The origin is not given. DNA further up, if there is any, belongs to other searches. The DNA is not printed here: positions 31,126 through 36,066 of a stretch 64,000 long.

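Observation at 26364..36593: ~9.9 kb lower-GC island bracketed by two diverged copies of the 3' end of the mrp/apbC gene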

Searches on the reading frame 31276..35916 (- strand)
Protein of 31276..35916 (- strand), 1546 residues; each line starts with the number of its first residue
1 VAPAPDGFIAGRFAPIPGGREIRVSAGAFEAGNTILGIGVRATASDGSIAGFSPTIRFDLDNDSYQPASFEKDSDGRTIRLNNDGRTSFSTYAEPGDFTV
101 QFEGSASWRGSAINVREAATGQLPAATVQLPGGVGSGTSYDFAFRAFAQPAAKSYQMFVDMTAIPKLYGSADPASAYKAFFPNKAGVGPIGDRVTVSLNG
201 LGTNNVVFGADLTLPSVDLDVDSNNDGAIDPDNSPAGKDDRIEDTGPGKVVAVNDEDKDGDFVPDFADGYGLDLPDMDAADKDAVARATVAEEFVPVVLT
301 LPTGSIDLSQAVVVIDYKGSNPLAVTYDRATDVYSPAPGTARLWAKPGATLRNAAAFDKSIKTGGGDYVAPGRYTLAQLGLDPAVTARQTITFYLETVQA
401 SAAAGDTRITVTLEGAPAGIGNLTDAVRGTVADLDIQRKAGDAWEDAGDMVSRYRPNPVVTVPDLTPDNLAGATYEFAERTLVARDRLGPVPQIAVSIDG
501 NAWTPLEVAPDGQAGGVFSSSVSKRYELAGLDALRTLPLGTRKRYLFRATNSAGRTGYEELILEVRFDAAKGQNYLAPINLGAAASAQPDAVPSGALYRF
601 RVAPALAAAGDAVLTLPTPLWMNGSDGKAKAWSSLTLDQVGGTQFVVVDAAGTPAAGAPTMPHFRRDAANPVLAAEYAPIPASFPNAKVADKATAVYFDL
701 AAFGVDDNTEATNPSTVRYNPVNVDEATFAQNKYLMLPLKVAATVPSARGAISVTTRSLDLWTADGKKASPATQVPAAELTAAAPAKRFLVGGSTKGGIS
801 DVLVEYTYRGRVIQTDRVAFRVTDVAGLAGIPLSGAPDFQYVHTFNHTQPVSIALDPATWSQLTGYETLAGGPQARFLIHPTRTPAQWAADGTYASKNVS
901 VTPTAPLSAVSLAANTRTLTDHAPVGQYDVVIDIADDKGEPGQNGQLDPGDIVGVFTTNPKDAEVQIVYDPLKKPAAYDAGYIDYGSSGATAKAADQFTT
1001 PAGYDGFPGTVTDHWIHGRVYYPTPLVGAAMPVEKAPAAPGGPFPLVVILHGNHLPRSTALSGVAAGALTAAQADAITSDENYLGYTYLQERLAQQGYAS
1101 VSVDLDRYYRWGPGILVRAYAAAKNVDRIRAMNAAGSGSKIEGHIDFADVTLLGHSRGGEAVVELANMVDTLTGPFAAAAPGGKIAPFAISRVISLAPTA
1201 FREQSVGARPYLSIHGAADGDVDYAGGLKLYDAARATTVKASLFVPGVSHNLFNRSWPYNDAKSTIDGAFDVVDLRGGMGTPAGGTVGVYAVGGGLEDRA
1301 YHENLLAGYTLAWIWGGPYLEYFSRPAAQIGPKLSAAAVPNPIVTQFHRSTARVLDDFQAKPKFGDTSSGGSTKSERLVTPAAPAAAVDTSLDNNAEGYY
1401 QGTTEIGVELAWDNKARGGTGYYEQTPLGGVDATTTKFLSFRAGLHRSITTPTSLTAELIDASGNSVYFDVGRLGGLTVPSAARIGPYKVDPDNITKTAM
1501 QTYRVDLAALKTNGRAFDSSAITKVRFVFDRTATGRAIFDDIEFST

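Call 6: search_protein_families(library=pfam, proteins=[window:31276-35916:-], max_evalue=0.01)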
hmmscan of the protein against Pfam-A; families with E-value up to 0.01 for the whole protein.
window:31276-35916:- (1546 aa): 0 families

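Call 32: find_encoding_contigs(protein=window:31276-35916:-, flank=10000, max_places=10)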
Protein window:31276-35916:- (1546 aa): 2 contigs read that carry it; 2 places shown.
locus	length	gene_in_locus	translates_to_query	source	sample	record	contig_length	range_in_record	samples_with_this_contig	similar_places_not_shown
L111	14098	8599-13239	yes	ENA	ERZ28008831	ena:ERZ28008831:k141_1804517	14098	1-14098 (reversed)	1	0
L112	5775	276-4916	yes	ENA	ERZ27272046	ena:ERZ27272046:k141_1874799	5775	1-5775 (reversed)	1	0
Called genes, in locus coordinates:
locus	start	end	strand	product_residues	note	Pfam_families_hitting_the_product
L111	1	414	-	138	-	?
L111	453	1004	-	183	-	PF08534:Redoxin, PF00578:AhpC-TSA, PF00085:Thioredoxin (faint), PF13905:Thioredoxin_8 (weak)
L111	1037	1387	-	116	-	PF02261:Asp_decarbox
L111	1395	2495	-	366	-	PF10282:Lactonase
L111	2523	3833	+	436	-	PF07690:MFS_1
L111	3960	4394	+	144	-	PF24273:TRASH_HVO_1752_C (faint)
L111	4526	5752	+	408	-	PF02684:LpxB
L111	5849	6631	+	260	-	PF02163:Peptidase_M50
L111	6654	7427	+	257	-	-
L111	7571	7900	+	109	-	PF00893:Multi_Drug_Res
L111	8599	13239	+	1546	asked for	-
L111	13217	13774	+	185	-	-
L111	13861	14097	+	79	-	?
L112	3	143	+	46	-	?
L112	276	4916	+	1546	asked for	-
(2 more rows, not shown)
